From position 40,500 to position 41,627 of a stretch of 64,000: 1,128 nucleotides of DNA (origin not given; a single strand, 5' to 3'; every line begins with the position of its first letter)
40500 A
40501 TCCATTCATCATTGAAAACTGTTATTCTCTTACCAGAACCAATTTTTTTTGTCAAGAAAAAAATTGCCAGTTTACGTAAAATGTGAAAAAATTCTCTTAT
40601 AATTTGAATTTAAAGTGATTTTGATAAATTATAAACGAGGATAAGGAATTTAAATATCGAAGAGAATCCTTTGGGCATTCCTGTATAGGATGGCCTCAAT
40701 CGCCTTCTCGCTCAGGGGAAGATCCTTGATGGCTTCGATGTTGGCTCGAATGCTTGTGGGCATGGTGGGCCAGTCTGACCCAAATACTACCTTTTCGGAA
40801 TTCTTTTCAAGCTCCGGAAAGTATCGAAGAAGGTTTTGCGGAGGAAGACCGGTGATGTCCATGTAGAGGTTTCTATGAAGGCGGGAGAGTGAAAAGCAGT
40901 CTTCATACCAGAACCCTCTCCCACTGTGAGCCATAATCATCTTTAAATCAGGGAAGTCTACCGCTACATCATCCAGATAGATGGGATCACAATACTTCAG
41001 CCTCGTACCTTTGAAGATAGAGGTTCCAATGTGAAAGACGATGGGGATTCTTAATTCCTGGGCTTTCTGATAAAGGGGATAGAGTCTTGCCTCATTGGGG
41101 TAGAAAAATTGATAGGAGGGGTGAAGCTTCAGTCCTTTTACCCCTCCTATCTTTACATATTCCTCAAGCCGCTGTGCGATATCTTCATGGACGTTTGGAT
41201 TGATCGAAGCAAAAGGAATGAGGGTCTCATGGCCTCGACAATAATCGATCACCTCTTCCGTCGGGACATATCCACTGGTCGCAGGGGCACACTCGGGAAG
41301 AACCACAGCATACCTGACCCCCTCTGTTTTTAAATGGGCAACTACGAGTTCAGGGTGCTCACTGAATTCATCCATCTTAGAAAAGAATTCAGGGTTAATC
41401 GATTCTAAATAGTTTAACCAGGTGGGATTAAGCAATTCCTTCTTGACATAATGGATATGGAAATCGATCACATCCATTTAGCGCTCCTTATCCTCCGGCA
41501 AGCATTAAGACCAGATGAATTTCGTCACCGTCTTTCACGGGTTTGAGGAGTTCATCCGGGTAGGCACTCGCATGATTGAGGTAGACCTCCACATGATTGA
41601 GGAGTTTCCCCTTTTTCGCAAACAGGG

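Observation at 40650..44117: Unusual operon: NrfD-type membrane anchor + cytoplasmic 4-cluster ferredoxin + ThiF/MoeB E1-like + MoaD/ThiS-like + amidohydrolase-2, divergent from an IclR regulator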

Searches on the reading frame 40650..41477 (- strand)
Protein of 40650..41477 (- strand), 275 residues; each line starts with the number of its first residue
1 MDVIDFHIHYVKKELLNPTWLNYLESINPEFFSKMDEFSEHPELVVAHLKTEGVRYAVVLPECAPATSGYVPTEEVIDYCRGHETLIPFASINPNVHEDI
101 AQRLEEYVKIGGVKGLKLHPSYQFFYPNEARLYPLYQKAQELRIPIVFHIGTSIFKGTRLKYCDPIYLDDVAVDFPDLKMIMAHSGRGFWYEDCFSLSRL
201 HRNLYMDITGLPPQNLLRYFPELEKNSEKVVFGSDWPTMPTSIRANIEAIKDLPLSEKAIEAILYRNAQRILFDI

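Call 3: search_protein_families(library=pfam, proteins=[window:40650-41477:-], max_evalue=0.01)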
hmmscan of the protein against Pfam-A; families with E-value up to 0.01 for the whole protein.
window:40650-41477:- (275 aa): 1 family
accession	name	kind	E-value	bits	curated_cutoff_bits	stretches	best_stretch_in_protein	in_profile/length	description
PF04909.20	Amidohydro_2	-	9e-35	121.3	26.4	1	4-272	1-287/289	Amidohydrolase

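Call 5: search_protein_families(library=ncbifam, proteins=[window:40650-41477:-], max_evalue=0.001)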
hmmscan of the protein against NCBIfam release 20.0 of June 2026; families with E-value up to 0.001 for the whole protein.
window:40650-41477:- (275 aa): 0 families

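Call 26: search_solved_structures(query=window:40650-41477:-, max_evalue=0.01)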
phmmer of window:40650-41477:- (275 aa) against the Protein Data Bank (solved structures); distinct sequences matched with E-value up to 0.01: 3.
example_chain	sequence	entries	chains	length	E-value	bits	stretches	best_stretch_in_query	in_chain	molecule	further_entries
3irs_A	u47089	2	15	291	1.2e-13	54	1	49-272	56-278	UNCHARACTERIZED PROTEIN BB4693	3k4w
2gwg_A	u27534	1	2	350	0.00099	21.5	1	103-191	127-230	4-oxalomesaconate hydratase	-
3cjp_A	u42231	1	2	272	0.0047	19.2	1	170-272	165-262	Predicted amidohydrolase, dihydroorotase family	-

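Call 42: find_homologous_proteins(query=window:40650-41477:-, max_evalue=0.00001)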
Query window:40650-41477:- (275 aa): 2973 proteins with E <= 0.00001 among 3410 candidates; the best 120 are listed.
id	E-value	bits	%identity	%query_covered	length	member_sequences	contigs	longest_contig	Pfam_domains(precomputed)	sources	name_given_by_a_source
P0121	8.6e-187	637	100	100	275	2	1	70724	PF04909.21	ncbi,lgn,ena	-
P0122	5.7e-177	605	93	100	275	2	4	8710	PF04909.21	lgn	-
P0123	2.8e-176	602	93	100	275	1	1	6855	PF04909.21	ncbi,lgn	-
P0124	3.2e-175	599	92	100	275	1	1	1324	PF04909.21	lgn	-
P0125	3.1e-173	592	91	100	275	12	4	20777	PF04909.21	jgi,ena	-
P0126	3.1e-173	592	89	100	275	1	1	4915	PF04909.21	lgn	-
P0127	1.3e-158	544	82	99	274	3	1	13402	PF04909.21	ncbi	-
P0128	4.7e-158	543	83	99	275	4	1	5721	PF04909.21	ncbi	ncbi:MAG: amidohydrolase family protein [Thermodesulfobacteriota bacterium]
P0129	6.0e-157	539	80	99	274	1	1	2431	PF04909.21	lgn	-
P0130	2.1e-156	537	80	99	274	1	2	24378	PF04909.21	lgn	-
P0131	8.3e-156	535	79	99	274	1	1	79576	PF04909.21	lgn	-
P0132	3.7e-155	533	80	99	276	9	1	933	PF04909.21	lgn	-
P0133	1.3e-154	531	78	100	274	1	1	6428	PF04909.21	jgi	jgi:predicted TIM-barrel fold metal-dependent hydrolase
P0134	4.5e-154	530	79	100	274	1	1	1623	PF04909.21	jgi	-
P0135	7.0e-154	529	80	100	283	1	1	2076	PF04909.21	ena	-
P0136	7.2e-154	529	79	99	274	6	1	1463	PF04909.21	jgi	-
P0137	1.1e-153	528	79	99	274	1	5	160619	PF04909.21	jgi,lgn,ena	-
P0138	2.4e-153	527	80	100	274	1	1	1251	PF04909.21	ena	-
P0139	2.5e-153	527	79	99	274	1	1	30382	PF04909.21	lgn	-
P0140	9.0e-153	525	78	100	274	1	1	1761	PF04909.21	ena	-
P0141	9.1e-153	525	79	99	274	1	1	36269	PF04909.21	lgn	-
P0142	1.3e-152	525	79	99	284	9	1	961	PF04909.21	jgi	jgi:predicted TIM-barrel fold metal-dependent hydrolase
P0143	2.1e-152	524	79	100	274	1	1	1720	PF04909.21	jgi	-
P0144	2.4e-152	524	80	100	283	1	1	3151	PF04909.21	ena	-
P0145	3.7e-152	523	79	100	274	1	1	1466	PF04909.21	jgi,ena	-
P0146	5.2e-152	523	78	100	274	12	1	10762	PF04909.21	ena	-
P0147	7.1e-152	522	79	99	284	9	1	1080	PF04909.21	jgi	-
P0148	7.3e-152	522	78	100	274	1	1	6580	PF04909.21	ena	-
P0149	7.7e-152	522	79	100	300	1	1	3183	PF04909.21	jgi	-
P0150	1.0e-151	522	77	100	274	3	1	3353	PF04909.21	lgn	-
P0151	1.1e-151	522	78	100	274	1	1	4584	PF04909.21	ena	-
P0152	1.5e-151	521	79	99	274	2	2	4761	PF04909.21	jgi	-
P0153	1.5e-151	521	79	100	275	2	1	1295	PF04909.21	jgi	-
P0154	1.7e-151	521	78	99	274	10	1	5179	PF04909.21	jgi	jgi:predicted TIM-barrel fold metal-dependent hydrolase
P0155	2.0e-151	521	78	100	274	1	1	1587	PF04909.21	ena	-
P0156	3.0e-151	520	79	99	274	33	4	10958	PF04909.21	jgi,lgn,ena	jgi:hypothetical protein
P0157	3.1e-151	520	79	100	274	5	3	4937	PF04909.21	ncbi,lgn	-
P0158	3.3e-151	520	78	100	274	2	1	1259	PF04909.21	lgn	-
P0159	5.0e-151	520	78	100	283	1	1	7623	PF04909.21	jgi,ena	-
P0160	1.5e-150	518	78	100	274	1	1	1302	PF04909.21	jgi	-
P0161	1.6e-150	518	78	100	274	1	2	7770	PF04909.21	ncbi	-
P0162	2.1e-150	518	79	100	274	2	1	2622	PF04909.21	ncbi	-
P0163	5.9e-150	516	78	99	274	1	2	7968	PF04909.21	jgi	jgi:hypothetical protein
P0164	1.5e-149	515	76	99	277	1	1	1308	PF04909.21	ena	-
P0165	2.1e-149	514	78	100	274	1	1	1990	PF04909.21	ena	-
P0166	2.2e-149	514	78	100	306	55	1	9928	PF04909.21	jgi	-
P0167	2.8e-149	514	78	100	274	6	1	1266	PF04909.21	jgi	-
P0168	4.9e-149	513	79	100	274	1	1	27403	PF04909.21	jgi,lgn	-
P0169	2.9e-148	510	76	100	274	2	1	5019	PF04909.21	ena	-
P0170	1.1e-147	509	77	99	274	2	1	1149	PF04909.21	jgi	-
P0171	7.7e-147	506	76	99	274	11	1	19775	PF04909.21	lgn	-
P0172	8.2e-147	506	75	100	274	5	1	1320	PF04909.21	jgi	-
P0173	1.2e-146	505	76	99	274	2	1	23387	PF04909.21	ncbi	-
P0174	1.3e-146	505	77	99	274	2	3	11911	PF04909.21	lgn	-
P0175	2.2e-145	501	76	100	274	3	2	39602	PF04909.21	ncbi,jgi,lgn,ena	-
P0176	2.9e-145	501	75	99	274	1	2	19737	PF04909.21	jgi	jgi:predicted TIM-barrel fold metal-dependent hydrolase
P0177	6.5e-145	499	76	99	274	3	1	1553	PF04909.21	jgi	jgi:predicted TIM-barrel fold metal-dependent hydrolase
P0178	4.7e-144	497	80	94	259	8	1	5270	PF04909.21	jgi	jgi:predicted TIM-barrel fold metal-dependent hydrolase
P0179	5.9e-144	496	75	99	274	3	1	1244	PF04909.21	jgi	-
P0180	9.2e-144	496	73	100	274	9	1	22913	PF04909.21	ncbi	-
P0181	9.5e-144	496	75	99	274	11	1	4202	PF04909.21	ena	-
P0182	7.3e-143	493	74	100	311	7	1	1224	PF04909.21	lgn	-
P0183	3.8e-142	490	75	99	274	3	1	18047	PF04909.21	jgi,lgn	jgi:predicted TIM-barrel fold metal-dependent hydrolase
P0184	6.7e-142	490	74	99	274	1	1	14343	PF04909.21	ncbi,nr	ncbi:MAG: metal-dependent hydrolase [Deltaproteobacteria bacterium RBG_13_47_9]|nr:MAG: metal-depend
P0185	7.6e-142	489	75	99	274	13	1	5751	PF04909.21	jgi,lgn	jgi:hypothetical protein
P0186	1.2e-140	486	72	100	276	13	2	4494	PF04909.21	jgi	-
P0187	4.5e-140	484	74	100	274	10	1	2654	PF04909.21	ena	-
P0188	2.0e-139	482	73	99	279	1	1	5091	PF04909.21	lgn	-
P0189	4.3e-139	480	72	99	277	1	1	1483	PF04909.21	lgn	-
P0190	4.3e-139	480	72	99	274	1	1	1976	PF04909.21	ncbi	-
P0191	5.8e-139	480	72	99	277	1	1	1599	PF04909.21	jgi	jgi:predicted TIM-barrel fold metal-dependent hydrolase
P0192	8.4e-139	479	72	99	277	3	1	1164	PF04909.21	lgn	-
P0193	9.5e-139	479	78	91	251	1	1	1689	PF04909.21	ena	-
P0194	1.5e-138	479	72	99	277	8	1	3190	PF04909.21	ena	-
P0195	2.6e-138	478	73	99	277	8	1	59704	PF04909.21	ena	-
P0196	2.0e-137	475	73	99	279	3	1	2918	PF04909.21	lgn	-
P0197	2.2e-137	475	71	99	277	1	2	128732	PF04909.21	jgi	jgi:uncharacterized protein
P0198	6.2e-137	473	73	99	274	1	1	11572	PF04909.21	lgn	-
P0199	6.3e-136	470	71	99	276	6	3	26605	PF04909.21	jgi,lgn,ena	-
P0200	7.6e-136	470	70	100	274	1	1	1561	PF04909.21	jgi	-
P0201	3.5e-135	468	70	100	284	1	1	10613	PF04909.21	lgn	-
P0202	3.7e-135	468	71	99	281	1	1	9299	PF04909.21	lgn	-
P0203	4.9e-135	467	71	100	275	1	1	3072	PF04909.21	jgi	jgi:predicted TIM-barrel fold metal-dependent hydrolase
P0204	5.9e-135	467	68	99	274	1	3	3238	PF04909.21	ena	-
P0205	6.1e-135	467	71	99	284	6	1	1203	PF04909.21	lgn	-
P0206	7.2e-135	467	73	99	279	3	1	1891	PF04909.21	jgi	-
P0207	1.2e-134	466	75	94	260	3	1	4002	PF04909.21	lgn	-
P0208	2.9e-134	465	70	100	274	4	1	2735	PF04909.21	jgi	-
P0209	1.4e-133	462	68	99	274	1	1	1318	PF04909.21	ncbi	-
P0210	1.8e-133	462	69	99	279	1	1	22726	PF04909.21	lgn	-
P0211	2.5e-133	462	70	100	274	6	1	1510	PF04909.21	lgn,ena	-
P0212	6.9e-133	460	69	100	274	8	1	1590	PF04909.21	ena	-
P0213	9.8e-133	460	70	99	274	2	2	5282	PF04909.21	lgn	-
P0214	1.8e-132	459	69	99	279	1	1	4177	PF04909.21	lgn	-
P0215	1.8e-132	459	68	100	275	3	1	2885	PF04909.21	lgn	-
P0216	2.3e-132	458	70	100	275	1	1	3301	PF04909.21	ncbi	ncbi:MAG: amidohydrolase family protein [Pseudomonadota bacterium]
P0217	3.3e-132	458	68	99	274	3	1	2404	PF04909.21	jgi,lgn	jgi:hypothetical protein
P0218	6.0e-132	457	69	99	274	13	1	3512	PF04909.21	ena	-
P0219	3.6e-131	454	68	100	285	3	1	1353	PF04909.21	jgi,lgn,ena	-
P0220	5.5e-131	454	67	99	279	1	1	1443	PF04909.21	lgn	-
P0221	6.8e-131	454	70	99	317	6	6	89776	PF04909.21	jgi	jgi:predicted TIM-barrel fold metal-dependent hydrolase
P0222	2.2e-130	452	70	99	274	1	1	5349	PF04909.21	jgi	-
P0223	4.7e-130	451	69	99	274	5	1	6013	PF04909.21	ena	-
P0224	6.4e-130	450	68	100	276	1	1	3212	PF04909.21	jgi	-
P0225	6.6e-130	450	67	99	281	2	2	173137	PF04909.21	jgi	-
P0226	6.7e-130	450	66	99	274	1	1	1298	PF04909.21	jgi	jgi:predicted TIM-barrel fold metal-dependent hydrolase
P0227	1.1e-129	450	67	99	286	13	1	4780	PF04909.21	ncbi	-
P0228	1.2e-129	449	69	99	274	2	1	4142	PF04909.21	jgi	jgi:hypothetical protein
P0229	1.2e-129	449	67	99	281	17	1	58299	PF04909.21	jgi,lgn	-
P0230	1.5e-129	449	69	99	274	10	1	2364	PF04909.21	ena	-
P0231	1.5e-129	449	66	100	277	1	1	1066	PF04909.21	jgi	jgi:hypothetical protein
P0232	2.3e-129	449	69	99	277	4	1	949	PF04909.21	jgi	-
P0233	4.8e-129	447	69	99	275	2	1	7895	PF04909.21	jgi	-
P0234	8.6e-129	447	69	100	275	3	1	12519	PF04909.21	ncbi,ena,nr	ncbi:MAG: amidohydrolase [Dehalococcoidia bacterium]|nr:amidohydrolase [Dehalococcoidia bacterium]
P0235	1.0e-128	446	67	100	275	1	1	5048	PF04909.21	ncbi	ncbi:MAG: amidohydrolase family protein [Pseudomonadota bacterium]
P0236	1.2e-128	446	69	99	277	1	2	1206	PF04909.21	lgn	-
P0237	2.2e-128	445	68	99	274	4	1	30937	PF04909.21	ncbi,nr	ncbi:amidohydrolase family protein [bacterium]|nr:amidohydrolase family protein [bacterium]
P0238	3.2e-128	445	69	100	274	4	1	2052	PF04909.21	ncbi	-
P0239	2.1e-127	442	68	100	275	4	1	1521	PF04909.21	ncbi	-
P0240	1.0e-126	440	67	99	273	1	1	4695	PF04909.21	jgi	-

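Call 43: find_encoding_contigs(protein=P0137, flank=7000, max_places=2)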
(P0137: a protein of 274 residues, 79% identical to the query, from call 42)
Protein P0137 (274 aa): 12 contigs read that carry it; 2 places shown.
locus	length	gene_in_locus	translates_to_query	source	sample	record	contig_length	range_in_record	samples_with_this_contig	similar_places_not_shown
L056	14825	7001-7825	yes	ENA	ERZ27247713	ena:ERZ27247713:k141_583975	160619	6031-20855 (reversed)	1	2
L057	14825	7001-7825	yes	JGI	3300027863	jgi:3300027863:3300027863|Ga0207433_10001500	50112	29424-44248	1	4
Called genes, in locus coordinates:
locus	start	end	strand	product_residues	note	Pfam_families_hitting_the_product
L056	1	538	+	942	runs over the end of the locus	PF01326:PPDK_N, PF00391:PEP-utilizers, PF02896:PEP-utilizers_C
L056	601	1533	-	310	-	PF00389:2-Hacid_dh, PF02826:2-Hacid_dh_C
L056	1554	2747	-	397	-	PF01321:Creatinase_N (weak), PF00557:Peptidase_M24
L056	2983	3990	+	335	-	PF03480:DctP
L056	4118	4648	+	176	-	PF04290:DctQ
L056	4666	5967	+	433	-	PF06808:DctM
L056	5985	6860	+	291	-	PF00701:DHDPS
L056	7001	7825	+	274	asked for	PF04909:Amidohydro_2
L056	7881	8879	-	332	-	PF08450:SGL, PF20067:SSL_N (faint), PF01436:NHL (faint), PF03088:Str_synth (faint), PF06739:SBBP (faint)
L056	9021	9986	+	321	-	PF00480:ROK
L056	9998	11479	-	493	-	PF01406:tRNA-synt_1e, PF09334:tRNA-synt_1g, PF00133:tRNA-synt_1 (weak), PF01921:tRNA-synt_1f (weak), PF09334:tRNA-synt_1g (weak), PF09190:DALR_2, PF23493:CysS_C (weak)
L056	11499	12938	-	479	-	PF00749:tRNA-synt_1c, PF19269:Anticodon_2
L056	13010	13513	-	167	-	PF02542:YgbB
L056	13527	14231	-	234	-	PF01128:IspD, PF12804:NTP_transf_3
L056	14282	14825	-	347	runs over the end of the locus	PF27675:YCF81_N, PF01850:PIN, PF13638:PIN_4 (faint), PF01938:TRAM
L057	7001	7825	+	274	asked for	PF04909:Amidohydro_2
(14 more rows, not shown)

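Call 44: find_encoding_contigs(protein=P0197, flank=7000, max_places=2)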
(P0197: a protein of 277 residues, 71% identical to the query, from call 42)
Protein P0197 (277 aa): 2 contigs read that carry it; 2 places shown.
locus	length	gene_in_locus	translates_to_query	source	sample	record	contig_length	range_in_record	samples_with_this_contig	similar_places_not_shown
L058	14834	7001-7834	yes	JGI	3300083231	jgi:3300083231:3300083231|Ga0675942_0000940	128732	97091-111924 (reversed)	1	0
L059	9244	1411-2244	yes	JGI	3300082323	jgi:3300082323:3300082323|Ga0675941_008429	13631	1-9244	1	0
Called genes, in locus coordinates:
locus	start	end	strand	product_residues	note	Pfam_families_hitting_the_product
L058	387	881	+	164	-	-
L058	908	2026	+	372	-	PF02811:PHP (weak), PF13263:PHP_C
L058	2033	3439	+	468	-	PF02596:DUF169, PF01121:CoaE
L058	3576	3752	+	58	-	-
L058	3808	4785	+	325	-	PF03480:DctP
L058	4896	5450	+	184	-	PF04290:DctQ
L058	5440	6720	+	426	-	PF06808:DctM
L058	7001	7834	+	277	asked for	PF04909:Amidohydro_2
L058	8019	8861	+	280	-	PF13509:S1_2, PF17783:WHD_CvfB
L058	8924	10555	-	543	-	-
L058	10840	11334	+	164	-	PF00293:NUDIX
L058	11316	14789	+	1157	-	PF05170:AsmA (faint), PF05359:DUF748, PF13116:YhdP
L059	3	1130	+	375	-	?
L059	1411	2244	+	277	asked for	PF04909:Amidohydro_2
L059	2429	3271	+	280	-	PF13509:S1_2, PF17783:WHD_CvfB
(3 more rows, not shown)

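Call 45: find_encoding_contigs(protein=P0225, flank=7000, max_places=2)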
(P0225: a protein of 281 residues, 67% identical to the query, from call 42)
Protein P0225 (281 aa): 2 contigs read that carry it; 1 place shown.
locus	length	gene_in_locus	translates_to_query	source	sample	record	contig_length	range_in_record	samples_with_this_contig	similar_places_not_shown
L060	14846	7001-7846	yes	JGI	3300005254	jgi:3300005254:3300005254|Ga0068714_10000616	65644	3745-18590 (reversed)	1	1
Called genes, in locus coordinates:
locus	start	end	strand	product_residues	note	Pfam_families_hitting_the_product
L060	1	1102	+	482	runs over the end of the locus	PF04932:Wzy_C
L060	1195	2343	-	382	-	PF13717:Zn_ribbon_4, PF00672:HAMP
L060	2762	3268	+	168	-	PF00132:Hexapep (weak), PF25087:GMPPB_C (faint), PF25084:LbH_EIF2B (weak), PF00132:Hexapep, PF14602:Hexapep_2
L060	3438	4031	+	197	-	PF02525:Flavodoxin_2, PF03358:FMN_red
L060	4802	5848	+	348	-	PF00990:GGDEF, PF22335:Cas10-Cmr2_palm2 (weak)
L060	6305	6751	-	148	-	-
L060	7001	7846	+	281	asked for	PF04909:Amidohydro_2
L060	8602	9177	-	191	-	PF02915:Rubrerythrin, PF23458:DUF7130 (weak), PF21349:RUBY_RBDX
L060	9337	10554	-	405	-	PF02515:CoA_transf_3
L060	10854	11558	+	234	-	PF00392:GntR, PF07729:FCD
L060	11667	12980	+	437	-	PF06050:HGD-D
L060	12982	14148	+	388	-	PF06050:HGD-D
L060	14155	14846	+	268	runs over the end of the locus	PF01869:BcrAD_BadFG, PF06723:MreB_Mbl (weak)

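Call 47: find_related_loci(query=A2, collection=metagenome_contigs, flank=7000)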
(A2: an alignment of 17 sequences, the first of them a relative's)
Query A2 (275 aa) in metagenome_contigs; peptide patterns used: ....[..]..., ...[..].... (x = any residue, [..] = any of these).
447 stretches matched a pattern; 369 encode a relative of the query (tblastn E <= 1e-3); the best 80 are kept; 80 distinct loci.
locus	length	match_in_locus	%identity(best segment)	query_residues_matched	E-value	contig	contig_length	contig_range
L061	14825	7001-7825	90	1-275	1e-174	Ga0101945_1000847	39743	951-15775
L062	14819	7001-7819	79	1-273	9e-156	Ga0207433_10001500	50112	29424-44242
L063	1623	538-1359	78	1-274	2e-169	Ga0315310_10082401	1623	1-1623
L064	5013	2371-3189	79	1-273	1e-157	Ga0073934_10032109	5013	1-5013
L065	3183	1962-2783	79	1-274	2e-161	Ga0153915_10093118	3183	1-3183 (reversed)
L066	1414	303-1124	78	1-274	8e-169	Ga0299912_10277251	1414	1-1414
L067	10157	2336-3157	78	1-274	5e-154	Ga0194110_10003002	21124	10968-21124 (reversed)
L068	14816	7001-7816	79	1-273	1e-153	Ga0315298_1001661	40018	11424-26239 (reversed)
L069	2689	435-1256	78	1-274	1e-162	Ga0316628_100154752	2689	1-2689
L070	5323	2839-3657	78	1-273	3e-155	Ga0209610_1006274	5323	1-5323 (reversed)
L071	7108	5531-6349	78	1-273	9e-154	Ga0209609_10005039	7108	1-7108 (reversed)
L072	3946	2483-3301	79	1-273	3e-158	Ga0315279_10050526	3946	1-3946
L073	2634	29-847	78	1-273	9e-162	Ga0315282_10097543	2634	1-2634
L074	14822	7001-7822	78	1-274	8e-153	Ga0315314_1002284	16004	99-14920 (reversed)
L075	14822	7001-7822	78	1-274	4e-152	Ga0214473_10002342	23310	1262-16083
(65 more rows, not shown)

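Call 63: predict_structure(alignment_id=A2)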
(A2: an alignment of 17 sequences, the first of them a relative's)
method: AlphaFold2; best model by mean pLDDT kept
length: 275 residues; sequences in the alignment: 17
mean_pLDDT: 89.5   pTM: 0.89
mean pLDDT of the five models: 89.5, 89.0, 88.2, 86.2, 80.2
residues with pLDDT >= 90: 178; 70-90: 80; 50-70: 17; < 50: 0
segments of 3 or more residues with pLDDT < 50: none
pLDDT, mean of each block of 10 residues (from residue 1): 93 91 90 93 96 96 83 96 97 89 97 94 86 97 95 69 86 97 74 86 87 73 89 86 87 94 96 88
secondary structure, 60 per line:
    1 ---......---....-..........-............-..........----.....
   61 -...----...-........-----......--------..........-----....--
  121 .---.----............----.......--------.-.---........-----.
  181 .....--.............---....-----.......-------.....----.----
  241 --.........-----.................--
elements in order: E4-9 H18-27 H29-40 H42-51 E56-60 E62-64 E69-71 H73-80 E86-91 H100-109 E115-118 H130-141 E146-152 H167-174 E180-185 H188-200 E204-207 H213-219 H243-251 H257-273
